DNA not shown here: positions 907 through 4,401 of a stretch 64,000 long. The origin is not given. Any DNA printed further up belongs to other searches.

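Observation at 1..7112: Operon of membrane-anchored secreted cell-wall-hydrolase-type peptidases flanking a 1460-aa giant protein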

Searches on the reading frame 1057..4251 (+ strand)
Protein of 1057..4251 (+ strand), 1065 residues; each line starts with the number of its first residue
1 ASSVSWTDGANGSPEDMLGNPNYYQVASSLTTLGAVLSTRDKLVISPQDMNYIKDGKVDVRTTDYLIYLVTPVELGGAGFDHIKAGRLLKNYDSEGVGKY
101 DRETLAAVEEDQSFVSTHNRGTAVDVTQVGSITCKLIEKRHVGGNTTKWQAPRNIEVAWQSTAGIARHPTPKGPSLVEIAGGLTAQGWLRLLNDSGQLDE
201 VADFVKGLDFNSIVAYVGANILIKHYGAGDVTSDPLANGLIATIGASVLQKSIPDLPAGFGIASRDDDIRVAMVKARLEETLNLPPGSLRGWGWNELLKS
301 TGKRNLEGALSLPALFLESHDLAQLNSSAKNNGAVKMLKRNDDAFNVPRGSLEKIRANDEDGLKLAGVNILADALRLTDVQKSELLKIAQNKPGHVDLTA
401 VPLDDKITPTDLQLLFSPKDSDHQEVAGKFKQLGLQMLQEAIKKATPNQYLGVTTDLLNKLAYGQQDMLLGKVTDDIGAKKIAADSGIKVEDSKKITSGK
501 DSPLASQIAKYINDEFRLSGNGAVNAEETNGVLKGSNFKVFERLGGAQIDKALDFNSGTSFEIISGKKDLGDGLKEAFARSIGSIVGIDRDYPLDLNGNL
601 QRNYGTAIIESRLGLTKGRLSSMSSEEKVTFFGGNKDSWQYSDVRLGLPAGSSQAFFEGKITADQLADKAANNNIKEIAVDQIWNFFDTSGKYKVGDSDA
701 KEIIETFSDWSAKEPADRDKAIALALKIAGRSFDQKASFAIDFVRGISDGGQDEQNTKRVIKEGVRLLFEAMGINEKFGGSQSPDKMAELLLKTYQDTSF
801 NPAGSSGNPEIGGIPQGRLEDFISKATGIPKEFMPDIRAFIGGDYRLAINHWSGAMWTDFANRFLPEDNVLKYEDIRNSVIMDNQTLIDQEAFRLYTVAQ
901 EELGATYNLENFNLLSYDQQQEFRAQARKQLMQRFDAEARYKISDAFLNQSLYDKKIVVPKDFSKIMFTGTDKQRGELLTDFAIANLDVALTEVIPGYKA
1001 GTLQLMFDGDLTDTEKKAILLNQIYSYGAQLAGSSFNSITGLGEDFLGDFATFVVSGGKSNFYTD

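Call 40: predict_structure(alignment_id=A2)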
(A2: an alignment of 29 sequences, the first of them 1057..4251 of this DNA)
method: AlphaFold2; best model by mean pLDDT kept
length: 1065 residues; sequences in the alignment: 29
mean_pLDDT: 76.2   pTM: 0.72
mean pLDDT of the five models: 76.2, 75.0, 74.2, 71.4, 70.9
residues with pLDDT >= 90: 296; 70-90: 474; 50-70: 127; < 50: 168
segments of 3 or more residues with pLDDT < 50: 1-45, 56-64, 69-76, 79-134, 139-144, 152-167, 805-808, 1030-1044, 1063-1065
pLDDT, mean of each block of 10 residues (from residue 1): 24 32 37 42 47 50 49 48 40 36 32 31 29 48 51 39 45 90 88 61 76 90 79 80 87 78 90 92 89 94 94 90 90 89 94 95 96 88 93 84 76 92 93 87 62 61 73 88 85 74 80 88 87 82 90 86 87 90 86 82 92 87 86 88 90 90 92 90 84 86 91 91 92 90 85 85 91 63 80 85 56 66 88 90 90 89 89 91 88 88 78 84 86 89 87 79 87 82 80 73 78 70 57 42 52 57 44
secondary structure, 60 per line:
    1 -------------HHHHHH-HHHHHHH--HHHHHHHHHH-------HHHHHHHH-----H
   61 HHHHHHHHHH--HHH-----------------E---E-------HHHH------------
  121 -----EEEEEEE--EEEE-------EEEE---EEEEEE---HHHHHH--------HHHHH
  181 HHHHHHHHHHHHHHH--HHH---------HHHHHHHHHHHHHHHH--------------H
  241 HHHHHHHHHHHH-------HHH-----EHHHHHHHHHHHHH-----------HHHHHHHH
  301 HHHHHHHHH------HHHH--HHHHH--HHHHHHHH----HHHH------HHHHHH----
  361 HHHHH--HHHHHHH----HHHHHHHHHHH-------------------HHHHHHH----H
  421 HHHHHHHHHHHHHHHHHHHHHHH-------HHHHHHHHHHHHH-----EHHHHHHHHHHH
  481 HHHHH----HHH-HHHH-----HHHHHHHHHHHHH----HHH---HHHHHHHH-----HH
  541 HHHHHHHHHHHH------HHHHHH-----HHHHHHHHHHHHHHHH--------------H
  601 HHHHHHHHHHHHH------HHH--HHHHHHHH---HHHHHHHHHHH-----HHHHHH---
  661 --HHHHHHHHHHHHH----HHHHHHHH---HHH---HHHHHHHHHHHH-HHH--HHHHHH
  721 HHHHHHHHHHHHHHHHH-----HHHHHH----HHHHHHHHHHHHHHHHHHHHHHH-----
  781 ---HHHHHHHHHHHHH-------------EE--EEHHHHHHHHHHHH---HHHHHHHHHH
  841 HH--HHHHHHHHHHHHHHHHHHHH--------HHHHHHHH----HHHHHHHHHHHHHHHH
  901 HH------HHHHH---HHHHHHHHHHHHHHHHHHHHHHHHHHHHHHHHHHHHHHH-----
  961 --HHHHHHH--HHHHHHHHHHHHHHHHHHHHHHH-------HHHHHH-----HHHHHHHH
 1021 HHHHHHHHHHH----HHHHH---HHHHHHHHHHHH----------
elements in order (helices of 4 or more, strands of 3 or more residues): H14-19 H21-27 H30-39 H47-54 H60-70 H105-108 E126-132 E135-138 E146-149 E153-158 H162-167 H176-195 H210-225 H240-252 H269-281 H293-309 H316-319 H322-326 H329-336 H341-344 H351-356 H361-365 H368-374 H379-389 H409-415 H420-443 H451-463 H470-485 H494-497 H503-515 H526-533 H539-552 H559-564 H570-585 H600-613 H625-632 H636-646 H652-657 H663-675 H680-687 H697-708 H715-737 H743-748 H753-775 H784-796 H816-827 H831-842 H845-864 H873-880 H885-902 H909-913 H917-955 H963-969 H972-994 H1002-1007 H1013-1031 H1036-1040 H1044-1055

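Call 44: fold_search(model_id=the predicted structure, library=pdb)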
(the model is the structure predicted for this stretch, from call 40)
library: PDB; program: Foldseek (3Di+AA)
matches with E <= 10: 126; with E <= 0.001: 0
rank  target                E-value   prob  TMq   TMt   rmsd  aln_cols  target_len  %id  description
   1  8sa0                  2.2e-01  0.03  0.06  0.06  40.5      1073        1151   12  CryoEM structure of P-Glycoprotein in occluded closed state under continuous turnover conditions with verapamil (released 2025-04-23)
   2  6afu_A                2.9e-01  0.06  0.08  0.10  36.6       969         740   10  Proton pyrophosphatase-L555M mutant (released 2019-04-10)
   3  6afv_A                3.2e-01  0.03  0.06  0.07  28.6       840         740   10  Proton pyrophosphatase-L555K mutant (released 2019-04-10)
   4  5gpj_B                3.8e-01  0.05  0.08  0.10  33.7       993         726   10  Crystal Structure of Proton-Pumping Pyrophosphatase (released 2016-12-28)
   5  1m56_A                5.2e-01  0.04  0.07  0.10  24.5       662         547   12  Structure of cytochrome c oxidase from Rhodobactor sphaeroides (Wild Type) (released 2002-08-28)
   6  8b24_B                5.2e-01  0.02  0.06  0.07  30.5       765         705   12  Time-resolved structure of K+-dependent Na+-PPase from Thermotoga maritima 3600-seconds post reaction initiation with  (released 2024-01-17)
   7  7lb8_B                5.9e-01  0.03  0.06  0.09  30.4       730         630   11  Structure of a ferrichrome importer FhuCDB from E. coli (released 2021-11-24)
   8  7dxg_A                6.7e-01  0.03  0.07  0.09  33.9       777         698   12  Structure of SAR7334-bound TRPC6 at 2.9 angstrom (released 2022-02-02)
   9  8set_A                6.7e-01  0.02  0.07  0.03  39.5      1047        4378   11  Cryo-EM Structure of RyR1 + cAMP (released 2023-05-24)
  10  7zkb                  6.7e-01  0.02  0.06  0.06  43.2      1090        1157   11  ABCB1 V978C mutant (mABCB1) in the inward facing state (released 2023-04-26)
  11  8b37_B                7.3e-01  0.04  0.08  0.10  35.1       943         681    9  Crystal structure of Pyrobaculum aerophilum potassium-independent proton pumping membrane integral pyrophosphatase in  (released 2024-01-17)
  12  4xri                  7.6e-01  0.05  0.09  0.11  29.8       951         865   10  Crystal Structure of Importin Beta in an Ammonium Sulfate Condition (released 2016-01-27)
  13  8b23_B                8.7e-01  0.02  0.06  0.08  29.7       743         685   12  Time-resolved structure of K+-dependent Na+-PPase from Thermotoga maritima 600-seconds post reaction initiation with N (released 2024-01-17)
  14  4o9y_A                9.0e-01  0.04  0.07  0.04  32.2       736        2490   13  Crystal Structure of TcdA1 (released 2014-02-26)
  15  9ctc                  1.1e+00  0.01  0.06  0.06  40.5      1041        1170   11  SapNP reconstituted Human ABCB1 in complex with Zosuquidar and ATP/Mg (released 2025-01-22)
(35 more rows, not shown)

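Call 91: fold_search(model_id=the predicted structure, library=viral)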
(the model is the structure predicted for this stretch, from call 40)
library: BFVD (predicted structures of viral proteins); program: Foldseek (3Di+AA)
matches with E <= 10: 148; with E <= 0.001: 0
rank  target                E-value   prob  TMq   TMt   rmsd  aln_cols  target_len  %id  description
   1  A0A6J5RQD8            1.2e-01  0.11  0.10  0.12  29.1       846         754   10  Phage tail tape measure protein domain-containing protein [uncultured Caudovirales phage]
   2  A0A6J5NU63            2.7e-01  0.05  0.08  0.08  40.9      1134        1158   12  Bacteriophage lambda, GpH, tail tape measure, N-terminal [uncultured Caudovirales phage]
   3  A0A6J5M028            2.8e-01  0.10  0.11  0.13  30.5       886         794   11  Uncharacterized protein [uncultured Caudovirales phage]
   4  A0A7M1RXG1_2          2.8e-01  0.04  0.05  0.05  28.2       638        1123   12  Uncharacterized protein [uncultured phage cr106_1]
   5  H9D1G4                3.0e-01  0.08  0.09  0.08  24.7       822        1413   12  Putative tail sheath [Salinivibrio phage CW02]
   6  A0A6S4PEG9            3.6e-01  0.04  0.08  0.08  31.4      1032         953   11  Protein transporter sec31 [uncultured phage_MedDCM-OCT-S39-C11]
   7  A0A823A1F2            3.7e-01  0.03  0.07  0.06  37.0      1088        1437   12  (no name in the UniProt tables at hand)
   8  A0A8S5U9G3            4.4e-01  0.08  0.13  0.11  28.1      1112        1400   10  Minor tail protein [Siphoviridae sp. ctKNZ79]
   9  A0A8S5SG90            5.2e-01  0.06  0.07  0.09  30.0       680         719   12  Minor tail protein [Siphoviridae sp. ctxvK3]
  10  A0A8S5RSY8            5.7e-01  0.04  0.06  0.09  27.8       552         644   12  Uncharacterized protein (Fragment) [CrAss-like virus sp. ctZ6R2]
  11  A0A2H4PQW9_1          5.9e-01  0.03  0.06  0.07  32.4       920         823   12  Uncharacterized protein [Streptomyces phage Manuel]
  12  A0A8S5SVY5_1          6.4e-01  0.06  0.11  0.11  34.6       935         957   13  Tail tape measure protein [Siphoviridae sp. ctHOG1]
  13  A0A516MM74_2          7.0e-01  0.02  0.07  0.07  36.7      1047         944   10  (no name in the UniProt tables at hand)
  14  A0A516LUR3            7.3e-01  0.02  0.06  0.06  38.3      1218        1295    9  (no name in the UniProt tables at hand)
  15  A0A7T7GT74            7.6e-01  0.04  0.06  0.08  31.1       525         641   10  (no name in the UniProt tables at hand)
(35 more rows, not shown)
